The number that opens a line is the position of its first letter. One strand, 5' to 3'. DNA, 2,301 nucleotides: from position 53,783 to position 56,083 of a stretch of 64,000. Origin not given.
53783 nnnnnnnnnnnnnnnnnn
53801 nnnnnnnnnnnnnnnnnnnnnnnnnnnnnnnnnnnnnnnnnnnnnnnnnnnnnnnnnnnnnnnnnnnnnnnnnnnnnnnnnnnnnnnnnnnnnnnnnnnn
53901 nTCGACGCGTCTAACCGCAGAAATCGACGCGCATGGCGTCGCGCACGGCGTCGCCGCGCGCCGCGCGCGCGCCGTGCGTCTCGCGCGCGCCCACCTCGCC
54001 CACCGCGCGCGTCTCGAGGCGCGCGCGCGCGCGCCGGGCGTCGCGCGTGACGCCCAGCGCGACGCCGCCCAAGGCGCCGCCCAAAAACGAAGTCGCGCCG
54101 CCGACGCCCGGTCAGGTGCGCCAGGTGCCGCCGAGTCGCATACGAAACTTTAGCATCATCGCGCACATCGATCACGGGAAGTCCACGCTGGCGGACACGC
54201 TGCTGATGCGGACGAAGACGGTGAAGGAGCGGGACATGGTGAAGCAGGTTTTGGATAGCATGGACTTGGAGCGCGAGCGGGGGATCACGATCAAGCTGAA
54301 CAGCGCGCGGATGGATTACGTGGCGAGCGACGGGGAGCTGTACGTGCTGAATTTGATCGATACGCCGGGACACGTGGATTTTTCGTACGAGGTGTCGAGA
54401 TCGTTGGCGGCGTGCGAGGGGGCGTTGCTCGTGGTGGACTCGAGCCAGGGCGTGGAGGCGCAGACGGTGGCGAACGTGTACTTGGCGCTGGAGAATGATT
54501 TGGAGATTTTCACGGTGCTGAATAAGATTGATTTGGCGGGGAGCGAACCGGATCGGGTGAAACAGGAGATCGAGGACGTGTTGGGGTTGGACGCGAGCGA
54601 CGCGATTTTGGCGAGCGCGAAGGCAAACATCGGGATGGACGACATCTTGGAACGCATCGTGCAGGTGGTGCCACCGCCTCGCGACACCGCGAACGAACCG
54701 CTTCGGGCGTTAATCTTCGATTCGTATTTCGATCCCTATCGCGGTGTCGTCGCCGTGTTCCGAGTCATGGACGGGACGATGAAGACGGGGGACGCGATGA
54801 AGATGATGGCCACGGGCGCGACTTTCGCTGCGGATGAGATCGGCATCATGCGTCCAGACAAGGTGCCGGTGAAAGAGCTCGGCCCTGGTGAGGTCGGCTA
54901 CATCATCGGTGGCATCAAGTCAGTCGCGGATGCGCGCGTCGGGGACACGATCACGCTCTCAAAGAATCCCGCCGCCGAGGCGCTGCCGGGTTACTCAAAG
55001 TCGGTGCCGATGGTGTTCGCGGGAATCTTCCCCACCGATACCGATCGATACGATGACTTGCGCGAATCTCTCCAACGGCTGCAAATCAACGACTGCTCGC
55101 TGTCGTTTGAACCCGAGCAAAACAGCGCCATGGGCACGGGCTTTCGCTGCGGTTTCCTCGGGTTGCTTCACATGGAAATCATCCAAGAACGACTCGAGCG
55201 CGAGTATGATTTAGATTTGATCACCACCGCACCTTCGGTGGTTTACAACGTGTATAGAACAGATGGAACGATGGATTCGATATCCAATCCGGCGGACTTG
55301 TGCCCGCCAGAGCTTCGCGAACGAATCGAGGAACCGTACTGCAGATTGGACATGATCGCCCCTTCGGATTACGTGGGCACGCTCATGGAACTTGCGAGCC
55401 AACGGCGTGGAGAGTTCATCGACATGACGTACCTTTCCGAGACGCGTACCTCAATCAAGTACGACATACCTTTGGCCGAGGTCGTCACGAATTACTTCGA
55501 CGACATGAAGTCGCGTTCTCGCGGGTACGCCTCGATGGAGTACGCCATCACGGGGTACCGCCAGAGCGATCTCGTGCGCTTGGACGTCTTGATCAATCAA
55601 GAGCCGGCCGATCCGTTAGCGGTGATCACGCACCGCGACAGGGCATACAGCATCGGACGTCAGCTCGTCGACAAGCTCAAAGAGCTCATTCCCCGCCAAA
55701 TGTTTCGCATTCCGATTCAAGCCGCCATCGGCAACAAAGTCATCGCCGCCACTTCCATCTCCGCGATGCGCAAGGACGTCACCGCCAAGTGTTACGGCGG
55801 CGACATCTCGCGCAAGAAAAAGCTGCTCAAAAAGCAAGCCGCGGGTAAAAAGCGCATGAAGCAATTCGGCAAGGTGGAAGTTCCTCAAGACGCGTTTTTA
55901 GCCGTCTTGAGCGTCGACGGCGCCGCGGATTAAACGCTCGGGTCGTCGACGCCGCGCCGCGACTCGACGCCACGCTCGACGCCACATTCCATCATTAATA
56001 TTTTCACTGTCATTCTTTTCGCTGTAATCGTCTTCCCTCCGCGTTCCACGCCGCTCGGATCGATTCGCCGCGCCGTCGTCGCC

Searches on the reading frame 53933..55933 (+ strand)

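Call 59: search_protein_families(library=pfam, proteins=[window:53933-55933:+], max_evalue=0.00001)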
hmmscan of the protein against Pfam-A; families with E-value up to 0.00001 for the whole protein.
window:53933-55933:+ (666 aa): 6 families
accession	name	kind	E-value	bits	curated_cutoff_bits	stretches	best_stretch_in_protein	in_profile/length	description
PF00009.33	GTP_EFTU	-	1.9e-54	184.6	26.5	1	69-248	2-188/188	Elongation factor Tu GTP binding domain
PF06421.17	LepA_C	-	4.2e-48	162.4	29.7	1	554-660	1-107/107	GTP-binding protein LepA C-terminus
PF00679.30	EFG_C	-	5.7e-22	78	27.9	1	465-551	2-87/89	Elongation factor G C-terminus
PF03144.31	GTP_EFTU_D2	-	2e-11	44.6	30.3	1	271-341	1-73/73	Elongation factor Tu domain 2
PF22042.2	EF-G_D2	-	1.2e-08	35.4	27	1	256-340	1-81/84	Elongation factor G domain 2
PF14492.12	EFG_III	-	2.3e-06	28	27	1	359-431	4-73/75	Elongation Factor G, domain III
